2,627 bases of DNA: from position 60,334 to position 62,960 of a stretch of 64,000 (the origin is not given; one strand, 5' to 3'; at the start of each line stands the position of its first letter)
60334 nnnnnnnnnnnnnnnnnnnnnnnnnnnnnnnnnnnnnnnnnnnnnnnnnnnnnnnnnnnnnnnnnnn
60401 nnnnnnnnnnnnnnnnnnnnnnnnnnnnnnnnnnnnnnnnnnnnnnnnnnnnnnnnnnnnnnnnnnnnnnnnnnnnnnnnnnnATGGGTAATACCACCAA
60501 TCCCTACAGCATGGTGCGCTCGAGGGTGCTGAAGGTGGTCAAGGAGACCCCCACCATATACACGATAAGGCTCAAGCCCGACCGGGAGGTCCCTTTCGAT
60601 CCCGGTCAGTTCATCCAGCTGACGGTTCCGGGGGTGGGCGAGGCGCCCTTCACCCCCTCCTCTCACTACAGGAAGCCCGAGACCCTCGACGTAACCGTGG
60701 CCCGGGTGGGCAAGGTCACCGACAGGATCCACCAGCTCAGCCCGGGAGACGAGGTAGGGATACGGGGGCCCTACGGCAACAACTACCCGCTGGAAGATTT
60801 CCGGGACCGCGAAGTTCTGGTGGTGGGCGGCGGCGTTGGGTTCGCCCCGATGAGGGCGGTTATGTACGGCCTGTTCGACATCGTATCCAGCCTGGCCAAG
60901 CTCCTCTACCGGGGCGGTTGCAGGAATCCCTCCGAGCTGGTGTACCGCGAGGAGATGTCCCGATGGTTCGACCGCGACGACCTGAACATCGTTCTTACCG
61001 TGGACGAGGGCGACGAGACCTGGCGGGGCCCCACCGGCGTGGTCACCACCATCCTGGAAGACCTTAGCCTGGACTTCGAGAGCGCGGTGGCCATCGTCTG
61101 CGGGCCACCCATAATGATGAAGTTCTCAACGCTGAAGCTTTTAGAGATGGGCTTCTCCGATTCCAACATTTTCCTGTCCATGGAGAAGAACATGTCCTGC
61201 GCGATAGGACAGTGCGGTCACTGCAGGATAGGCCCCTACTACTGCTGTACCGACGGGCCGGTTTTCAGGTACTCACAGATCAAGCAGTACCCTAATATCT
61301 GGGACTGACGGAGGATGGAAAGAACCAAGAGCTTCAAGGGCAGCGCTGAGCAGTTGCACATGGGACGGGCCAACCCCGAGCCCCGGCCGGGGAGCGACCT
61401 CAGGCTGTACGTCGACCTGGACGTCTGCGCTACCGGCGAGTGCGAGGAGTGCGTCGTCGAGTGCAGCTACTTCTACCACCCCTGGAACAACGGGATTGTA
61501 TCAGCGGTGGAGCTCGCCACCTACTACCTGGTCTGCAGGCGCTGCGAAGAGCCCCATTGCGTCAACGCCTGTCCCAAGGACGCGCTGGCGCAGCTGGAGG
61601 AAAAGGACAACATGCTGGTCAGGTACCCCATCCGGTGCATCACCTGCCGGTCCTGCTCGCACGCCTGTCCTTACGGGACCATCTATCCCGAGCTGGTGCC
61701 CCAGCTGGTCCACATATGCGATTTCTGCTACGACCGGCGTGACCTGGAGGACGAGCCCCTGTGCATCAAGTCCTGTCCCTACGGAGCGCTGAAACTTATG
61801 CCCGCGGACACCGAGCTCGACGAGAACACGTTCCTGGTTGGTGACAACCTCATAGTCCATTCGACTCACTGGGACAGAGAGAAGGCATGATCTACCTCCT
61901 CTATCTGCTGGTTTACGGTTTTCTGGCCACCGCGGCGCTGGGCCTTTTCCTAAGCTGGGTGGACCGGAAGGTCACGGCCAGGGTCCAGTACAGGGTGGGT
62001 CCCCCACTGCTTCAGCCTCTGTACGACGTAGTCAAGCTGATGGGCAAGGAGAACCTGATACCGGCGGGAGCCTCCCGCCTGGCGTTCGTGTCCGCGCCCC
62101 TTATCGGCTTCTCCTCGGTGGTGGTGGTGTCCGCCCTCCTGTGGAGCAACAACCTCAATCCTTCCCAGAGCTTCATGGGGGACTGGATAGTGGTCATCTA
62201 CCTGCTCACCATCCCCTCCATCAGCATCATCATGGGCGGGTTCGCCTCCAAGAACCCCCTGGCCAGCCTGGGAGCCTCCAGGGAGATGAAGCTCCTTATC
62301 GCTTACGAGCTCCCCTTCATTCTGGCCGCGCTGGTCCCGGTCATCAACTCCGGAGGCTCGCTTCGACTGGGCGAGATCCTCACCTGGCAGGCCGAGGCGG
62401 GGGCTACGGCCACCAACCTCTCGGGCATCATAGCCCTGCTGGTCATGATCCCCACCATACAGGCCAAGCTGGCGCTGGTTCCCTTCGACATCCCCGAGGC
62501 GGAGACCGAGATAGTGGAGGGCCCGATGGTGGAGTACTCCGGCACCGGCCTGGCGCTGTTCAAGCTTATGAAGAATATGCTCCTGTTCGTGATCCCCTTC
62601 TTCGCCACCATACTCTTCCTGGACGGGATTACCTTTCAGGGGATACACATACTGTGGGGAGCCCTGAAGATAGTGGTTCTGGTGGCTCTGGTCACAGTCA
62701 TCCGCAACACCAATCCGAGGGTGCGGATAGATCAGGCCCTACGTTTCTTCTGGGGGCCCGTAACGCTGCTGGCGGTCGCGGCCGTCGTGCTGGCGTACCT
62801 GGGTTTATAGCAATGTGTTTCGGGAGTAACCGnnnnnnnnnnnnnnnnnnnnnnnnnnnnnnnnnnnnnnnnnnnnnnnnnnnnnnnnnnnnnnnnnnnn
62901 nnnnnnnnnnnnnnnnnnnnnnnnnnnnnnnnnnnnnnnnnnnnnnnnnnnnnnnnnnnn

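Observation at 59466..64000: AsrA/AsrB-like NAD(P)H-Fe-S module placed directly in front of a minimal group-4 energy-converting [NiFe] hydrogenase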

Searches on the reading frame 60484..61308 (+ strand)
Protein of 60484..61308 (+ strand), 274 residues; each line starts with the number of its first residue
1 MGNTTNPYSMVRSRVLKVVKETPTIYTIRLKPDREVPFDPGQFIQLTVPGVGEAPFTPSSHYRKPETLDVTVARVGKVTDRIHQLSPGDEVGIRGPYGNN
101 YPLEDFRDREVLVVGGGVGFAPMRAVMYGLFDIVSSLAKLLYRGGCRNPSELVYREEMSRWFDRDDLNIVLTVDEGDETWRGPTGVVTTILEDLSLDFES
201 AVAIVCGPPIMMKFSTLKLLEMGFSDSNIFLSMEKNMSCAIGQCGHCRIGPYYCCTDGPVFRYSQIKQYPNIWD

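Call 6: search_protein_families(library=pfam, proteins=[window:60484-61308:+], max_evalue=0.01)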
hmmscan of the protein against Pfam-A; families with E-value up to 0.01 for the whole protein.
window:60484-61308:+ (274 aa): 3 families
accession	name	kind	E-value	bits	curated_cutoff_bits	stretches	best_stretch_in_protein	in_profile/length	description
PF00175.26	NAD_binding_1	-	3.4e-14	53.9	22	1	114-214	2-106/109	Oxidoreductase NAD-binding domain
PF10418.14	DHODB_Fe-S_bind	-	1.2e-08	35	23.9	1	234-266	1-40/41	Iron-sulfur cluster binding domain of dihydroorotate dehydrogenase B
PF00970.30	FAD_binding_6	-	3.1e-06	27.9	21.1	1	21-99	12-96/99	Oxidoreductase FAD-binding domain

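Call 8: search_protein_families(library=ncbifam, proteins=[window:60484-61308:+], max_evalue=0.001)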
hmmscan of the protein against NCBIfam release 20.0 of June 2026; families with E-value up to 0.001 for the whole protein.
window:60484-61308:+ (274 aa): 27 families (the best 25 are shown)
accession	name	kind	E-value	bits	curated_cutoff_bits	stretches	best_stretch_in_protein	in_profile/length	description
TIGR02911.1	sulfite_red_B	equivalog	2.8e-70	236.4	288.6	1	8-268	3-258/261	anaerobic sulfite reductase subunit AsrB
NF006220.0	PRK08345.1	subfamily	7.7e-59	199.3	395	1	4-266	4-287/294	cytochrome-c3 hydrogenase subunit gamma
NF040835.1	sulfhyd_HydG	equivalog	1.8e-50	171.8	650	1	4-273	11-291/292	NADPH-dependent hydrogenase/sulfhydrogenase 1 subunit gamma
NF000796.0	PRK00054.1-1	equivalog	7.5e-48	163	224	1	10-268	3-237/254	dihydroorotate dehydrogenase electron transfer subunit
NF040830.1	sulfhyd_ShyC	equivalog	1.8e-46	158.6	600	1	6-265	2-280/288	NAD(P)-dependent hydrogenase/sulfhydrogenase 2 subunit gamma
NF000798.0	PRK00054.1-3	equivalog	1.7e-26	93.4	219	1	14-266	9-242/244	dihydroorotate dehydrogenase electron transfer subunit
NF004862.0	PRK06222.1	subfamily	2e-23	83.3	220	1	38-266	28-248/281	sulfide/dihydroorotate dehydrogenase-like FAD/NAD-binding protein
NF000799.0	PRK00054.1-4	equivalog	6.4e-22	77.9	314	1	25-265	19-255/258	dihydroorotate dehydrogenase electron transfer subunit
NF009414.0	PRK12778.1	equivalog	1.3e-21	76.6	1103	1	38-265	28-247/752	bifunctional dihydroorotate dehydrogenase B NAD binding subunit/NADPH-dependent glutamate synthase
NF000797.0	PRK00054.1-2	equivalog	1.3e-20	73.7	270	1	11-265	12-264/267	dihydroorotate dehydrogenase electron transfer subunit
TIGR01941.1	nqrF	equivalog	1.7e-20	73.3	295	1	73-231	237-400/405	NADH:ubiquinone reductase (Na(+)-transporting) subunit F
NF058606.1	GlBtMonoRdsGbcB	equivalog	9e-20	70.9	500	1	13-225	16-238/362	glycine betaine monooxygenase reductase subunit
NF005963.0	PRK08051.1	equivalog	1.2e-17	64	230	1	11-219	4-214/233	NAD(P)H-flavin reductase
NF045803.1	MethMoxFADbindMmoC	equivalog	8.7e-16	57.6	500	1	33-231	135-337/343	aromatic/alkene monooxygenase hydroxylase FAD-binding subunit MmoC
NF040810.1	BenC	equivalog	2.5e-14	53.2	430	1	13-228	107-324/333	benzoate 1,2-dioxygenase electron transfer component BenC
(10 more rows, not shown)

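Call 30: search_solved_structures(query=window:60484-61308:+, max_evalue=1e-8)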
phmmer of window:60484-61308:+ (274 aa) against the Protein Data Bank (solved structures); distinct sequences matched with E-value up to 1e-8: 21.
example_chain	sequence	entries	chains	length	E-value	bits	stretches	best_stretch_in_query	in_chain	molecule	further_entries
9nez_C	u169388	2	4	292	1.8e-50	175.1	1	5-273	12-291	Sulfhydrogenase 1 subunit gamma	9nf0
4ylf_A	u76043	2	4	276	8.3e-20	74.4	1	17-266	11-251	Dihydroorotate dehydrogenase B (NAD(+)), electron transfer subunit homolog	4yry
7qty_A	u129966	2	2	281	2.5e-18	69.6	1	75-231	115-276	Na(+)-translocating NADH-quinone reductase subunit F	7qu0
5ksw_B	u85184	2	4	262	8.2e-18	67.9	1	25-265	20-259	Dihydroorotate dehydrogenase B (NAD(+)), electron transfer subunit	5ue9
1ep3_B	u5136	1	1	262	2.5e-17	66.3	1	39-266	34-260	DIHYDROOROTATE DEHYDROGENASE B (PYRK SUBUNIT)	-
1ep1_B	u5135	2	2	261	2.5e-17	66.3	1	39-266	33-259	DIHYDROOROTATE DEHYDROGENASE B (PYRK SUBUNIT)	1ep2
2r6h_A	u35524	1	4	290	1.7e-15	60.3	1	79-213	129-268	NADH:ubiquinone oxidoreductase, Na translocating, F subunit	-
8ad3_A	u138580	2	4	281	2.6e-15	59.7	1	76-231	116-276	Na(+)-translocating NADH-quinone reductase subunit F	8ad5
4u9u_A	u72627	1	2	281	2.8e-15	59.6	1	76-231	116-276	Na(+)-translocating NADH-quinone reductase subunit F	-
8ad4_A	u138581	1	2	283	2.8e-15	59.6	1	76-231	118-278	Na(+)-translocating NADH-quinone reductase subunit F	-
4uaj_A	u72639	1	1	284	2.9e-15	59.5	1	76-231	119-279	Na(+)-translocating NADH-quinone reductase subunit F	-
7qu3_A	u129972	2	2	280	1.2e-14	57.5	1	76-231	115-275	Na(+)-translocating NADH-quinone reductase subunit F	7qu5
8a1t_F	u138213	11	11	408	1.4e-14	57.3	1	76-231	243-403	Na(+)-translocating NADH-quinone reductase subunit F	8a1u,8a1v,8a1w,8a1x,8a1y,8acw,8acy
7xk3_F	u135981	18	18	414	1.4e-14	57.2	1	76-231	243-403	Na(+)-translocating NADH-quinone reductase subunit F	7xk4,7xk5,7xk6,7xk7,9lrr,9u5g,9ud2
7rom_A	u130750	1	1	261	1.2e-10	44.4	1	74-235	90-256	NADH-cytochrome b5 reductase 1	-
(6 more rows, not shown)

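Call 37: search_solved_structures(query=window:60484-61308:+, max_evalue=1e-15, show_alignments=3)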
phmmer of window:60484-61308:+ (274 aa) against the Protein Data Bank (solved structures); distinct sequences matched with E-value up to 1e-15: 6.
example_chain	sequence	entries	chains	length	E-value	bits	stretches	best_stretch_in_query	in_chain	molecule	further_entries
9nez_C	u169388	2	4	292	1.8e-50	175.1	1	5-273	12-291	Sulfhydrogenase 1 subunit gamma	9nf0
4ylf_A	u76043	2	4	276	8.3e-20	74.4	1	17-266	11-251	Dihydroorotate dehydrogenase B (NAD(+)), electron transfer subunit homolog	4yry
7qty_A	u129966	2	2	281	2.5e-18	69.6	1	75-231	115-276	Na(+)-translocating NADH-quinone reductase subunit F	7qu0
5ksw_B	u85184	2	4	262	8.2e-18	67.9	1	25-265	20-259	Dihydroorotate dehydrogenase B (NAD(+)), electron transfer subunit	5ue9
1ep3_B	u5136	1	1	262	2.5e-17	66.3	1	39-266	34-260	DIHYDROOROTATE DEHYDROGENASE B (PYRK SUBUNIT)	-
1ep1_B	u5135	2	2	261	2.5e-17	66.3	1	39-266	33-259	DIHYDROOROTATE DEHYDROGENASE B (PYRK SUBUNIT)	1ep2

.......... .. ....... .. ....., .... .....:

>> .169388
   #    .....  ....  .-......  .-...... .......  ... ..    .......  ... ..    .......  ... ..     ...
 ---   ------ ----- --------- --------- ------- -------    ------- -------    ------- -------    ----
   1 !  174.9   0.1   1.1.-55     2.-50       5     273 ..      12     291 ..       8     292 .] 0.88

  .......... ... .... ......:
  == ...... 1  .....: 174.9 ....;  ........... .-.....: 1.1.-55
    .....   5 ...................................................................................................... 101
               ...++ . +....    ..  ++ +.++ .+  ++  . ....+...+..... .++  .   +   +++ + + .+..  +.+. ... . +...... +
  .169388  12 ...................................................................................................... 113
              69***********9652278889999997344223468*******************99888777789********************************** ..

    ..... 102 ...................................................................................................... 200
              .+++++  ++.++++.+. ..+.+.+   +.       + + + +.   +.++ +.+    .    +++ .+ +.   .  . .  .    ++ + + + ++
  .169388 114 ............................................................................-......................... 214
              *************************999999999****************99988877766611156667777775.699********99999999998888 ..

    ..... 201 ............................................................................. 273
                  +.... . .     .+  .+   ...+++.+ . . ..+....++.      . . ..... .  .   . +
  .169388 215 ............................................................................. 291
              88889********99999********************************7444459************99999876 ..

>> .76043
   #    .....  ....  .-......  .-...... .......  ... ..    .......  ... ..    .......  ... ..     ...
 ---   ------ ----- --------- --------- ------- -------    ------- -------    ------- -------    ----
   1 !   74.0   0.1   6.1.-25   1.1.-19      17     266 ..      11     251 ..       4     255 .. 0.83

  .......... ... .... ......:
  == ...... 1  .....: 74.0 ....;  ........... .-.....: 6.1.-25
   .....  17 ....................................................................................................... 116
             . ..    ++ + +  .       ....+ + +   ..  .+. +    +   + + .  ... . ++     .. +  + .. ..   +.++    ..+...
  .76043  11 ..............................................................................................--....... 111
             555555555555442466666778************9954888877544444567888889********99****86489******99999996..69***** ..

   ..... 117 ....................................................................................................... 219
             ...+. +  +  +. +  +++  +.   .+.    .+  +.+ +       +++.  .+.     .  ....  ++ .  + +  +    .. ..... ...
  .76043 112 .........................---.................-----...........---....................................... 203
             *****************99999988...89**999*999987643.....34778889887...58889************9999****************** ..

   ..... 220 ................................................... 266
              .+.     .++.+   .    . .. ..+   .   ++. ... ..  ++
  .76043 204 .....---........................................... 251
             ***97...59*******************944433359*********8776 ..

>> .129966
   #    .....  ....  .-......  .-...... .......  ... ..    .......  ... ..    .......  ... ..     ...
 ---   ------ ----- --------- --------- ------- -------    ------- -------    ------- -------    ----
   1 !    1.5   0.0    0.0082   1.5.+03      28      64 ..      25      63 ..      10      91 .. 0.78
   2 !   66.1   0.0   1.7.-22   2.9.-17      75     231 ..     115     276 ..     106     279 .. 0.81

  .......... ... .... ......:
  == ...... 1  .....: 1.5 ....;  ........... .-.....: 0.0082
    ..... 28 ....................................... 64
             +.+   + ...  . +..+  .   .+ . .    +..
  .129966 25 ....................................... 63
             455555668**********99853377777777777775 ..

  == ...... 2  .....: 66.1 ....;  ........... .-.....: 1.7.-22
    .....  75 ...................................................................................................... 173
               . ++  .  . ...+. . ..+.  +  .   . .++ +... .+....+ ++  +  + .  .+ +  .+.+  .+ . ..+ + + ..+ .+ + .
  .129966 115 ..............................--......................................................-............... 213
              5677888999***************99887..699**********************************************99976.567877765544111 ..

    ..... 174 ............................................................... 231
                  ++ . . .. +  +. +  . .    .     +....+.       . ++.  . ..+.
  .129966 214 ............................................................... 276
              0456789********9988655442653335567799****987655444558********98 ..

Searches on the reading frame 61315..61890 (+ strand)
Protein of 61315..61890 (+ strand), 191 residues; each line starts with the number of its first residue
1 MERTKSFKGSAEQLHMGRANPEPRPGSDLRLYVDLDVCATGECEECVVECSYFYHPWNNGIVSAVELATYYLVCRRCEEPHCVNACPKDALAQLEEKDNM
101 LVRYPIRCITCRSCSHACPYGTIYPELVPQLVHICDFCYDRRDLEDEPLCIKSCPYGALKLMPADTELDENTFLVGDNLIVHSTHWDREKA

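Call 6: search_protein_families(library=pfam, proteins=[window:61315-61890:+], max_evalue=0.01)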
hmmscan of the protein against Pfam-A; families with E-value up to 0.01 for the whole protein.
window:61315-61890:+ (191 aa): 11 families
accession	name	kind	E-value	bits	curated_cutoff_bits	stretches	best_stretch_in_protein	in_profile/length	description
PF13247.11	Fer4_11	-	1.4e-14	54.5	26.2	1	73-161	9-97/100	4Fe-4S dicluster domain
PF12838.12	Fer4_7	-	1e-08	35.9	27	1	74-121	2-51/52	4Fe-4S dicluster domain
PF13187.11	Fer4_9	-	1.7e-08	34.8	27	1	107-158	1-51/52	4Fe-4S dicluster domain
PF12837.12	Fer4_6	-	2.2e-05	24.6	25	0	107-123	8-24/24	4Fe-4S binding domain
PF13237.11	Fer4_10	-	3.4e-05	24.1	25.5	2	73-119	8-53/53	4Fe-4S dicluster domain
PF00037.32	Fer4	-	0.00019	21.6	21.1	1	107-124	7-24/24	4Fe-4S binding domain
PF13484.11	Fer4_16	-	0.00039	21.6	30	0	107-126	1-20/66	4Fe-4S double cluster binding domain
PF12800.12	Fer4_4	-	0.00046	20.8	24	0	107-121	3-17/17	4Fe-4S binding domain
PF12798.12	Fer4_3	-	0.00053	21.1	27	0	108-121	1-14/15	4Fe-4S binding domain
PF14843.11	GF_recep_IV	-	0.0027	17.9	29.5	0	40-123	48-124/132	Growth factor receptor domain IV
PF12797.12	Fer4_2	-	0.0096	16.3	24.5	1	107-120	9-22/22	4Fe-4S binding domain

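Call 8: search_protein_families(library=ncbifam, proteins=[window:61315-61890:+], max_evalue=0.001)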
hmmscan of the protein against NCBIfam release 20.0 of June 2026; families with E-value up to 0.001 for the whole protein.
window:61315-61890:+ (191 aa): 30 families (the best 25 are shown)
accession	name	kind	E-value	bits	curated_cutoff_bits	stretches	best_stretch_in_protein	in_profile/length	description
TIGR02951.1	DMSO_dmsB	equivalog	8.4e-19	68.2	214.1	1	69-165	59-154/161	DMSO/selenate family reductase complex B subunit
NF009408.0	PRK12769.1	equivalog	4.3e-14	51.6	1003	1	44-164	28-147/659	formate-dependent uric acid utilization protein AegA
NF009451.0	PRK12809.1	equivalog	1.7e-13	49.7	1154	1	68-163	50-138/639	formate-dependent uric acid utilization protein YgfT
NF045766.1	PhenlGlyoxDHPadI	equivalog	1.8e-13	50.1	700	1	43-164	17-138/443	NADH-dependent phenylglyoxylate dehydrogenase subunit beta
NF045797.1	DsrO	equivalog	1.4e-11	44.3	200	1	68-155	97-194/235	sulfate reduction electron transfer complex DsrMKJOP subunit DsrO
TIGR03478.1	DMSO_red_II_bet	subfamily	2.1e-11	43.3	480.7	1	73-156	130-212/321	DMSO reductase family type II enzyme, iron-sulfur subunit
TIGR01582.1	FDH-beta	equivalog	1e-10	41.2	334.7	1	73-161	92-179/283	formate dehydrogenase subunit beta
NF011569.0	PRK14993.1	equivalog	1.1e-10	41.4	416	1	72-158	98-182/244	tetrathionate reductase subunit TtrB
NF008134.0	PRK10882.1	equivalog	1.1e-10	41.1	263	1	73-159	112-203/329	hydrogenase 2 operon protein HybA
NF042979.1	EthbenzDh_ebdB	equivalog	1.2e-10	40.8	740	1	72-156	151-234/354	ethylbenzene dehydrogenase subunit beta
NF007658.0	PRK10330.1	equivalog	1.8e-10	40.6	260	1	62-123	47-104/181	electron transport protein HydN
TIGR03149.1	cyt_nit_nrfC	equivalog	4.9e-10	39.1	377.6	1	66-161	86-181/225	cytochrome c nitrite reductase Fe-S protein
NF041715.1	arsenate_red_ArrB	equivalog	1.2e-09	38.1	450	1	60-123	43-104/233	arsenate respiratory reductase iron-sulfur subunit ArrB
NF045715.1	sulf_resp_HmcB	equivalog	2.6e-09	36.6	420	1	73-161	106-195/307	sulfate respiration complex iron-sulfur protein HmcB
NF007382.0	PRK09898.1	equivalog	3.2e-09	36.6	213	1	72-163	121-202/208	ferredoxin-like protein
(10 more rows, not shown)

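Call 59: search_solved_structures(query=window:61315-61890:+, max_evalue=0.00001)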
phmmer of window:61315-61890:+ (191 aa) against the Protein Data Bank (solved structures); distinct sequences matched with E-value up to 0.00001: 16.
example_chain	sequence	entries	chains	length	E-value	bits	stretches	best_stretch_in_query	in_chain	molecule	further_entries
9sw6_G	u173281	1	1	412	3.5e-12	49.7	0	106-162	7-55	Polyferredoxin protein MvhB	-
1kqf_B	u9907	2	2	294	1.2e-10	44.6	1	74-160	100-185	FORMATE DEHYDROGENASE, NITRATE-INDUCIBLE, IRON-SULFUR SUBUNIT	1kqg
7qv7_B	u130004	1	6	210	4.1e-10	42.9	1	66-131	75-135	Hydrogen dependent carbon dioxide reductase subunit HycB4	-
8c0z_C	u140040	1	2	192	1.1e-09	41.5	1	30-165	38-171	Iron-sulfur cluster-binding protein potential subunit of aldehyde oxidoreductase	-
9mqx_E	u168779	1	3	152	2.3e-09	40.4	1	70-166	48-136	Fe-S-cluster-containing hydrogenase subunit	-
4ydd_B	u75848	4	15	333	1.5e-08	37.8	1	73-159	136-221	DMSO reductase family type II enzyme, iron-sulfur subunit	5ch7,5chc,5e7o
2ivf_B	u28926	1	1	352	2.5e-08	37.1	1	73-156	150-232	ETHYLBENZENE DEHYDROGENASE BETA-SUBUNIT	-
6cz7_B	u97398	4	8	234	1.5e-07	34.5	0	65-123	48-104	4Fe-4S ferredoxin, iron-sulfur binding domain protein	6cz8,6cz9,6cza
2vpw_B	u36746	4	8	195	2.1e-07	34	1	73-156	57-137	NRFC PROTEIN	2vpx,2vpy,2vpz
3egw_B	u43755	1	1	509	4.9e-07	32.8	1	73-155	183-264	Respiratory nitrate reductase 1 beta chain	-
7qv7_A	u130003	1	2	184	6.3e-07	32.5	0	72-123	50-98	Hydrogen dependent carbon dioxide reductase subunit HycB3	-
1q16_B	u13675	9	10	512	1e-06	31.8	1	73-155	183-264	Respiratory nitrate reductase 1 beta chain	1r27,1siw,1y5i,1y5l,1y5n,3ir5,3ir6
1y4z_B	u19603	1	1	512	1e-06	31.8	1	73-155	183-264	Respiratory nitrate reductase 1 beta chain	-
30gj_B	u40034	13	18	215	5.9e-06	29.3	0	73-160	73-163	Formate dehydrogenase, beta subunit, putative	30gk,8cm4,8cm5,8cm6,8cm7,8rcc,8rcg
8rc8_B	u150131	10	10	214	7e-06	29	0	73-160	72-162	Formate dehydrogenase, beta subunit, putative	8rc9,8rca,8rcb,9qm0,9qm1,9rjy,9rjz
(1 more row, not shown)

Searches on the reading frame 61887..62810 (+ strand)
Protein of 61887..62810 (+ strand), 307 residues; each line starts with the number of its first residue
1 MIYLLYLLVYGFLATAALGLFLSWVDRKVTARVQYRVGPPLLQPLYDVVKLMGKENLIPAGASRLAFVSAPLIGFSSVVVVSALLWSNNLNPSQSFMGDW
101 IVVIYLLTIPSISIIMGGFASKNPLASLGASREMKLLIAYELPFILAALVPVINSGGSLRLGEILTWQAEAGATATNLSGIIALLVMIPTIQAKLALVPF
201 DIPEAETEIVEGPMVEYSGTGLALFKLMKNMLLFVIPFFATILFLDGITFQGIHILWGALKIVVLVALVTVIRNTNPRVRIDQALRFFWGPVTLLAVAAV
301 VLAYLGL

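Call 6: search_protein_families(library=pfam, proteins=[window:61887-62810:+], max_evalue=0.01)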
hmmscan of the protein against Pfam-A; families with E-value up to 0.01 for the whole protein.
window:61887-62810:+ (307 aa): 1 family
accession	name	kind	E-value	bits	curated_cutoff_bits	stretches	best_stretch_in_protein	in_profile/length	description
PF00146.26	NADHdh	-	4.4e-69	233.5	27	1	12-303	9-297/298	NADH dehydrogenase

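Call 8: search_protein_families(library=ncbifam, proteins=[window:61887-62810:+], max_evalue=0.001)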
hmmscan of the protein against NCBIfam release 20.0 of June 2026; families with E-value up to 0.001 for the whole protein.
window:61887-62810:+ (307 aa): 7 families
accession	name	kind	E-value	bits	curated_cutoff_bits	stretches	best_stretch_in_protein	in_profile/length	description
NF004741.0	PRK06076.1-2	equivalog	4e-56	190.6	305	1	5-304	23-330/337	NADH-quinone oxidoreductase subunit NuoH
NF004745.0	PRK06076.1-6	equivalog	1.6e-36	126.3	450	1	20-302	31-328/341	NADH-quinone oxidoreductase subunit NuoH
NF004744.0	PRK06076.1-5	equivalog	3e-31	108.9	542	1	12-250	37-282/372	NADH-quinone oxidoreductase subunit NuoH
NF004740.0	PRK06076.1-1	equivalog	7.4e-31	107.8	399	1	9-300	19-319/325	NADH-quinone oxidoreductase subunit NuoH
NF004742.0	PRK06076.1-3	equivalog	1.2e-30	106.9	531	1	26-301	46-342/356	NADH-quinone oxidoreductase subunit NuoH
NF040610.1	F420_dehyd_FpoH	exception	9.4e-30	104.1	475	1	17-297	25-326/339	F420H2 dehydrogenase subunit FpoH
NF004743.0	PRK06076.1-4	equivalog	1e-27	97.1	494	1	12-298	24-336/433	NADH-quinone oxidoreductase subunit NuoH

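Call 51: find_encoding_contigs(protein=window:61887-62810:+, flank=10000, max_places=3)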
Protein window:61887-62810:+ (307 aa): no gene with exactly this product is on record in the collection.
